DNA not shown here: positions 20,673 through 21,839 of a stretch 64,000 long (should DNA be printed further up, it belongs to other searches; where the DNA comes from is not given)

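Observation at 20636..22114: tRNA-bracketed islet encoding two PUA-like modified-base readers (an EVE fusion protein and an ASCH protein)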

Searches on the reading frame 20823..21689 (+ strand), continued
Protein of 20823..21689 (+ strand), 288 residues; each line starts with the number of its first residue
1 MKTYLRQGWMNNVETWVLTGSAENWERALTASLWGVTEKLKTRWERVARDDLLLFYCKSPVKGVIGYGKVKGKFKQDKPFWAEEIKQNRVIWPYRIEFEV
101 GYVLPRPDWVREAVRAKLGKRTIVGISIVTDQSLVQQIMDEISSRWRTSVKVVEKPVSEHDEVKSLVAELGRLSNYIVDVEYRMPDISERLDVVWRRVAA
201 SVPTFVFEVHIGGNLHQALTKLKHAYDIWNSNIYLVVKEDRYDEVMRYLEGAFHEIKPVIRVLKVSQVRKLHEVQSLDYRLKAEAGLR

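Call 26: search_protein_families(library=pfam, proteins=[L053:4620-5777:+, L033:1199-2182:+, L059:7018-7629:+, L040:6892-7143:+, L035:1204-1434:+, L071:8687-9403:+, L035:1746-3454:+, L040:4633-5706:+, L040:7909-8502:-, L019:4556-5665:+], max_evalue=0.01)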
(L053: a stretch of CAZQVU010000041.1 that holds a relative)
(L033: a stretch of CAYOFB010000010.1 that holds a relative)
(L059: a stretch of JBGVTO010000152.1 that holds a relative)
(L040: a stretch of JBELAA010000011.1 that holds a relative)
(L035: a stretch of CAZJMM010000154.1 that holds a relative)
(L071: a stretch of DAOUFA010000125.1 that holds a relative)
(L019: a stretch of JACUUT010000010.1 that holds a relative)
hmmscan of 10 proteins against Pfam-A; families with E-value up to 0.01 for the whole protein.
L053:4620-5777:+ (385 aa): 5 families
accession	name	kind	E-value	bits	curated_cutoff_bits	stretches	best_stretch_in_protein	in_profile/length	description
PF01555.25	N6_N4_Mtase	-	1.9e-16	61.1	26.7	1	49-167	110-213/221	DNA methylase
PF13847.12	Methyltransf_31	-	0.00015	21.9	27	1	134-186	2-57/145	Methyltransferase domain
PF02086.21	MethyltransfD12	-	0.0007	19.8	22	1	134-220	19-96/253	D12 class N6 adenine-specific DNA methyltransferase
PF01170.24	UPF0020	-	0.00071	19.8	22.3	1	135-168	28-61/197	RMKL-like, methyltransferase domain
PF02353.26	CMAS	-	0.008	16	27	0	126-187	53-115/273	Mycolic acid cyclopropane synthetase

L033:1199-2182:+ (327 aa): 6 families
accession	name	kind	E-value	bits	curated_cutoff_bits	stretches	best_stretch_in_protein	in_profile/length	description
PF01555.25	N6_N4_Mtase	-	5.8e-29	102.1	26.7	2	19-126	104-216/221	DNA methylase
PF01170.24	UPF0020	-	7.7e-09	36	22.3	1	90-178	27-133/197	RMKL-like, methyltransferase domain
PF08241.18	Methyltransf_11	-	5.5e-06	27.4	21.2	1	99-171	4-65/95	Methyltransferase domain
PF13649.12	Methyltransf_25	-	1e-05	26.5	27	1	95-172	1-70/97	Methyltransferase domain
PF13847.12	Methyltransf_31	-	0.00066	19.8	27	1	91-225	3-110/145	Methyltransferase domain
PF13489.12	Methyltransf_23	-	0.0027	17.9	27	1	90-226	21-118/164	Methyltransferase domain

L059:7018-7629:+ (203 aa): 1 family
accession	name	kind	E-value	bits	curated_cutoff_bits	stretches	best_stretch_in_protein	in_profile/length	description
PF09520.16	RE_TdeIII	-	1.5e-43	149.6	27.2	1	2-188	58-242/242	Type II restriction endonuclease, TdeIII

L040:6892-7143:+ (83 aa): 0 families

L035:1204-1434:+ (76 aa): 0 families

L071:8687-9403:+ (238 aa): 0 families

L035:1746-3454:+ (569 aa): 15 families
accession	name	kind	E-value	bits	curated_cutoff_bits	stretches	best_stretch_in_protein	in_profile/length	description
PF14716.13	HHH_8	-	2.6e-26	92.3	30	1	1-77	1-73/73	Helix-hairpin-helix domain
PF14791.11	DNA_pol_B_thumb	-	2.7e-21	75.6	25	1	255-316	2-63/63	DNA polymerase beta thumb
PF02811.25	PHP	-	5.3e-14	53.3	26.4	1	341-502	1-162/164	PHP domain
PF14520.12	HHH_5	-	3.5e-13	50.2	27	1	92-147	2-55/57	Helix-hairpin-helix domain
PF00633.29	HHH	-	6.7e-10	38.7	24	1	83-105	2-24/30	Helix-hairpin-helix motif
PF21999.2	IMS_HHH_1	-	3.2e-06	27.9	27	0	96-144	2-46/53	DNA polymerase-iota, thumb domain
PF12826.13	HHH_2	-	4.4e-06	27.2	27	0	95-144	6-52/64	Helix-hairpin-helix motif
PF11731.14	Cdd1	-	5.8e-06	26.9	25.5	0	91-123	5-36/86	Pathogenicity locus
PF10391.15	DNA_pol_lambd_f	-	2e-05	24.7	29.8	1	93-125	2-32/51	Fingers domain of DNA polymerase lambda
PF11798.14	IMS_HHH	-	5e-05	23.7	24.4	0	96-110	15-29/32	IMS family HHH motif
PF01876.22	RNase_P_p30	-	0.00014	21.8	35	1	347-502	6-144/214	RNase P subunit p30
PF21176.3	RecR_HhH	-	0.00022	21.4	27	0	93-108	7-22/45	RecR, helix-hairpin-helix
PF01367.25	5_3_exonuc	-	0.0015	19.4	40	0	97-131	23-58/97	5'-3' exonuclease, C-terminal SAM fold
PF12836.13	HHH_3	-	0.0018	18.8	27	0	52-70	14-32/65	Helix-hairpin-helix motif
PF14792.12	DNA_pol_B_palm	-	0.0067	17.1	25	0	156-208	1-53/113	DNA polymerase beta palm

L040:4633-5706:+ (357 aa): 2 families
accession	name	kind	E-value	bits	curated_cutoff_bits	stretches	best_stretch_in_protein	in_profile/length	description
PF06250.17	YhcG_C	-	1.3e-58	197.8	32.5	1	185-340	2-155/157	YhcG PDDEXK nuclease domain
PF17761.7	DUF1016_N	-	9.1e-44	149.3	32.8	1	24-160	2-137/137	DUF1016 N-terminal domain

L040:7909-8502:- (197 aa): 2 families
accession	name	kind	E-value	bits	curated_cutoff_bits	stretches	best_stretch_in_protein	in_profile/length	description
PF00847.26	AP2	-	2.8e-07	31.2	33.3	1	135-183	1-52/54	AP2 domain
PF13392.12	HNH_3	-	1.2e-05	25.2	24.8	1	94-122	17-45/46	HNH endonuclease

L019:4556-5665:+ (369 aa): 2 families
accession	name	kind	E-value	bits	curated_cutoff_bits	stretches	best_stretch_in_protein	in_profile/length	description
PF01555.25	N6_N4_Mtase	-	9.2e-11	42.5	26.7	1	146-194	169-216/221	DNA methylase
PF01170.24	UPF0020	-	4.3e-06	27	22.3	1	149-185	18-54/197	RMKL-like, methyltransferase domain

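Call 34: find_encoding_contigs(protein=P0004, flank=7000, max_places=3)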
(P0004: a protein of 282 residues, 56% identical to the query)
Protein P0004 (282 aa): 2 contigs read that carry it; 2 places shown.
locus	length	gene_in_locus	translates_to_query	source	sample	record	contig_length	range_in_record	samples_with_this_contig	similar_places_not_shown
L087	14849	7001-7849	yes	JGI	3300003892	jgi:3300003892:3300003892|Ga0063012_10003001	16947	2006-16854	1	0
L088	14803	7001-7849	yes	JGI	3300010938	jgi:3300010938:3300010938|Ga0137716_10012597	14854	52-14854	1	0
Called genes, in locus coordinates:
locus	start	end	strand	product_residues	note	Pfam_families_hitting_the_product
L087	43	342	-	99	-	-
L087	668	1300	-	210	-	-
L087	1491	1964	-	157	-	PF01980:TrmO_N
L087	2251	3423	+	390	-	PF07690:MFS_1, PF12832:MFS_1_like (weak), PF13347:MFS_2 (weak), PF00083:Sugar_tr, PF07690:MFS_1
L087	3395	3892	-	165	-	PF08241:Methyltransf_11 (weak), PF08242:Methyltransf_12 (weak), PF13649:Methyltransf_25, PF13847:Methyltransf_31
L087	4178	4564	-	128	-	PF08734:GYD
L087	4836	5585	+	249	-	PF00290:Trp_syntA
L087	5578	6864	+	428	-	PF00291:PALP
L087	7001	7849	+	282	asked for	-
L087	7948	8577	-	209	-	PF00697:PRAI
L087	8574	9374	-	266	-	PF00218:IGPS, PF05690:ThiG (faint)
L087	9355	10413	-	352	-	PF02885:Glycos_trans_3N, PF00591:Glycos_transf_3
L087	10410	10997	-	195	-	PF00117:GATase, PF07722:Peptidase_C26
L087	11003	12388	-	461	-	PF04715:, PF00425:Chorismate_bind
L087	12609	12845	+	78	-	-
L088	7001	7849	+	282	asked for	-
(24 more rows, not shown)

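Call 35: find_encoding_contigs(protein=P0009, flank=7000, max_places=3)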
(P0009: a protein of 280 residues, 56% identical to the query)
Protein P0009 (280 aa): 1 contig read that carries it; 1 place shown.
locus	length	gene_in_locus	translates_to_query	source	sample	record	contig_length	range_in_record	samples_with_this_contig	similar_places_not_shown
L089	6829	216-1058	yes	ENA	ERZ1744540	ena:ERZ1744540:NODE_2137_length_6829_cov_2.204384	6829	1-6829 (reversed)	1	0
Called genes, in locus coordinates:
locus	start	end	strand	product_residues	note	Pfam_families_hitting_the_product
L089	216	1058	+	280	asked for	-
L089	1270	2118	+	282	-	-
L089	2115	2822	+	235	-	PF00528:BPD_transp_1 (weak)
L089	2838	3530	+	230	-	PF02463:SMC_N (faint), PF00005:ABC_tran, PF13304:AAA_21 (faint)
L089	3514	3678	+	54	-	-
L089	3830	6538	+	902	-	PF13589:HATPase_c_3 (weak), PF25794:SACS (faint)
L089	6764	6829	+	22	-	?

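Call 56: predict_structure(alignment_id=A1)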
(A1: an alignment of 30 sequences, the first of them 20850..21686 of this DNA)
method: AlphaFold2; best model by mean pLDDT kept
length: 279 residues; sequences in the alignment: 30
mean_pLDDT: 91.4   pTM: 0.52
mean pLDDT of the five models: 91.4, 91.3, 90.6, 90.5, 89.9
residues with pLDDT >= 90: 222; 70-90: 41; 50-70: 11; < 50: 5
segments of 3 or more residues with pLDDT < 50: none
pLDDT, mean of each block of 10 residues (from residue 1): 83 93 94 95 96 96 93 86 94 94 90 80 92 83 60 96 95 90 94 93 95 96 97 97 97 98 95 90
secondary structure, 60 per line:
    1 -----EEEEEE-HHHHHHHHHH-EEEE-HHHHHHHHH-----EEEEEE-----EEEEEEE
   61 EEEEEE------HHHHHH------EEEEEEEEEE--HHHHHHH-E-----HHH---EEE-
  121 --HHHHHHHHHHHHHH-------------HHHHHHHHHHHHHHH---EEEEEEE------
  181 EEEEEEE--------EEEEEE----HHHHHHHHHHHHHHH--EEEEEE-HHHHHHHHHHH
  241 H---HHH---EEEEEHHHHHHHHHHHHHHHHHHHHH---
elements in order: E6-11 H13-22 E24-27 H29-37 E43-48 E54-66 H73-78 E85-94 H97-103 E117-119 H123-136 H150-164 E168-174 E181-187 E196-201 H206-220 E223-228 H230-241 E251-255 H256-276

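Call 60: fold_search(model_id=the predicted structure, library=pdb)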
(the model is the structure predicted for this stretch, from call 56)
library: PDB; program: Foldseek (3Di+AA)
matches with E <= 10: 580; with E <= 0.001: 16
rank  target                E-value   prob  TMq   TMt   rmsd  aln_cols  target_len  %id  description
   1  2hd9                  9.7e-07  1.00  0.33  0.59   6.4       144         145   19  Crystal structure of PH1033 from Pyrococcus horikoshii OT3 (released 2006-12-20)
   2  2p5d                  1.6e-06  1.00  0.35  0.63   6.9       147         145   16  Crystal structure of MJECL36 from Methanocaldococcus jannaschii DSM 2661 (released 2007-09-18)
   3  1wmm                  2.5e-06  1.00  0.32  0.58   5.9       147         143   18  Crystal structure of PH1033 from Pyrococcus horikoshii Ot3 (released 2005-08-23)
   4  5gus_B                4.0e-05  1.00  0.32  0.56   4.7       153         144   12  Crystal structure of ASCH domain from Zymomonas mobilis (released 2017-08-30)
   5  5y6c_A                4.6e-05  1.00  0.33  0.57   5.0       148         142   11  Crystal structure of ZmASCH S128A mutant protein from Zymomonas mobilis (released 2018-07-18)
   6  5y6b_A                1.0e-04  1.00  0.32  0.55   5.2       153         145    8  Crystal structure of ZmASCH Y47F mutant protein from Zymomonas mobilis (released 2018-07-18)
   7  5h8a_C                1.0e-04  1.00  0.34  0.50   4.9       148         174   13  Mmi1 YTH domain (released 2016-01-13)
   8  5dnp_B                1.1e-04  1.00  0.34  0.65   4.6       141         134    9  Crystal structure of Mmi1 YTH domain (released 2016-04-06)
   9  5y6b_B                1.5e-04  1.00  0.31  0.55   4.7       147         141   11  Crystal structure of ZmASCH Y47F mutant protein from Zymomonas mobilis (released 2018-07-18)
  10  2gbs_MODEL_1_A        1.7e-04  1.00  0.32  0.56   6.4       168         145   11  NMR structure of Rpa0253 from Rhodopseudomonas palustris. Northeast structural genomics consortium target RpR3 (released 2006-04-11)
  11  5y6b_D                2.0e-04  1.00  0.30  0.55   5.3       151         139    9  Crystal structure of ZmASCH Y47F mutant protein from Zymomonas mobilis (released 2018-07-18)
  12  5guq_A                2.4e-04  1.00  0.33  0.58   4.3       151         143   10  Crystal structure of ASCH from Zymomonas mobilis (released 2017-08-30)
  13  5o8m_C                2.4e-04  1.00  0.30  0.57   6.7       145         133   10  Crystal structure of the MmI1 YTH domain (released 2018-04-25)
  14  5gus_A                2.4e-04  1.00  0.31  0.54   5.3       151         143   12  Crystal structure of ASCH domain from Zymomonas mobilis (released 2017-08-30)
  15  5guq_C                3.1e-04  1.00  0.31  0.53   4.7       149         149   11  Crystal structure of ASCH from Zymomonas mobilis (released 2017-08-30)
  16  1zce                  6.2e-04  1.00  0.30  0.51   6.8       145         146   11  X-Ray Crystal Structure of Protein Atu2648 from Agrobacterium tumefaciens. Northeast Structural Genomics Consortium Targ (released 2005-04-19)
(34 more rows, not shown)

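Call 61: find_encoding_contigs(protein=P0039, flank=6000, max_places=2)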
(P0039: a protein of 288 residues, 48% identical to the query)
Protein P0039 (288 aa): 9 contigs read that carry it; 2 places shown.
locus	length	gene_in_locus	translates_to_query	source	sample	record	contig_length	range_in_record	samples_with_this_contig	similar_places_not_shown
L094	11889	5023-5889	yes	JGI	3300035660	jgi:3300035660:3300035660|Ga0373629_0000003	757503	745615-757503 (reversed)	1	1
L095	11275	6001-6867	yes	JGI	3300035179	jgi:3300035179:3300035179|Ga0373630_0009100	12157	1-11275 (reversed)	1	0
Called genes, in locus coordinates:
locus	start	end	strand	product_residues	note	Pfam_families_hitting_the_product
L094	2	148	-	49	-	?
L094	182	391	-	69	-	PF26688:RHH_12 (weak)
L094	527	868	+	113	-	-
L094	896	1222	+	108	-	PF10049:DUF2283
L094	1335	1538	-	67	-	-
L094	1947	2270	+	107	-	PF24463:DUF7577 (weak), PF13240:Zn_Ribbon_1 (weak)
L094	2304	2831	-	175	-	PF13240:Zn_Ribbon_1 (weak)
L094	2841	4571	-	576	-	-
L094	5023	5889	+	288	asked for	PF01878:EVE (faint)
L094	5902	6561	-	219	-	PF12705:PDDEXK_1, PF01930:Cas_Cas4 (faint)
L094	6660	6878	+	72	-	-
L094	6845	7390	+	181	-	PF10130:PIN_2, PF13470:PIN_3 (weak)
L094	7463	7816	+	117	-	PF10049:DUF2283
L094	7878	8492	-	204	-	-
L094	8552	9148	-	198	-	-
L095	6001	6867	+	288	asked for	PF01878:EVE (faint)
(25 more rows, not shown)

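Call 62: find_encoding_contigs(protein=P0029, flank=6000, max_places=2)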
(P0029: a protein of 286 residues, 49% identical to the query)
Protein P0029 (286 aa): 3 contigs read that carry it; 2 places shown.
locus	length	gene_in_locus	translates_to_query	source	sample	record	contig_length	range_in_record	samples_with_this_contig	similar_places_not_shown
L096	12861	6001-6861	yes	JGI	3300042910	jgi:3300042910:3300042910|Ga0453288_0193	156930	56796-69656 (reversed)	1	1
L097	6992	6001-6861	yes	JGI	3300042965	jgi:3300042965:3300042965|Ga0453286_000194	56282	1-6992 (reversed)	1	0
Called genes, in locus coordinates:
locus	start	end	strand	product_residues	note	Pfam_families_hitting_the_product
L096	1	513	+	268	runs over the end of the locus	PF00970:FAD_binding_6 (faint), PF00175:NAD_binding_1, PF10418:DHODB_Fe-S_bind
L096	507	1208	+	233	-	PF01058:Oxidored_q6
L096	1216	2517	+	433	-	PF00374:NiFeSe_Hases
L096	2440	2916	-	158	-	PF01750:HycI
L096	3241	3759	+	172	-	PF00252:Ribosomal_L16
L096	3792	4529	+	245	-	PF00149:Metallophos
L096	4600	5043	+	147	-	PF17886:ArsA_HSP20 (weak), PF00011:HSP20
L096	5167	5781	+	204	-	PF13240:Zn_Ribbon_1 (weak), PF13248:Zn_ribbon_3 (weak), PF24460:DUF7575 (weak)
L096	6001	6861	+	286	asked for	PF01878:EVE (faint)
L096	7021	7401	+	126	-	PF01978:TrmB (weak), PF12802:MarR_2 (weak), PF13412:HTH_24 (weak), PF01022:HTH_5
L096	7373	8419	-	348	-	PF01861:BpsA_C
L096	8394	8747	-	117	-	PF02675:AdoMet_dc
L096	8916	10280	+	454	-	PF06068:TIP49, PF05496:RuvB_N (weak), PF03796:DnaB_C (weak), PF13191:AAA_16 (weak), PF00004:AAA, PF13401:AAA_22 (faint), PF17856:TIP49_C, PF22703:Cdc6_lid (weak)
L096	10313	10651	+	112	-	-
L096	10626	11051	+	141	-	-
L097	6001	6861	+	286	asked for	PF01878:EVE (faint)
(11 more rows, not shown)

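Call 63: find_encoding_contigs(protein=P0118, flank=6000, max_places=2)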
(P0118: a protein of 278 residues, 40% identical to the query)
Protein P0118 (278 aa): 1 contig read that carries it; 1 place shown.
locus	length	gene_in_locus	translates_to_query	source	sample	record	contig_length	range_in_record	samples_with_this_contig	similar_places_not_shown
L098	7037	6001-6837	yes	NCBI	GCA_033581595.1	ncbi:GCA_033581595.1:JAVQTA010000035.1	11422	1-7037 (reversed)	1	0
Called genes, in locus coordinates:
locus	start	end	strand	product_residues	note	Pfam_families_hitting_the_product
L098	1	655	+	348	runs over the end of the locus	PF02653:BPD_transp_2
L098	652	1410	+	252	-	PF00005:ABC_tran, PF13304:AAA_21 (faint)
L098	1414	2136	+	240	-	PF00005:ABC_tran, PF02463:SMC_N (faint), PF13304:AAA_21 (weak)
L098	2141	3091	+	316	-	PF00296:Bac_luciferase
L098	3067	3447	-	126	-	-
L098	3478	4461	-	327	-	PF00296:Bac_luciferase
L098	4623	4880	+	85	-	-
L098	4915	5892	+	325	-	PF07991:KARI_N, PF01450:KARI_C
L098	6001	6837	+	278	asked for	PF01878:EVE (weak)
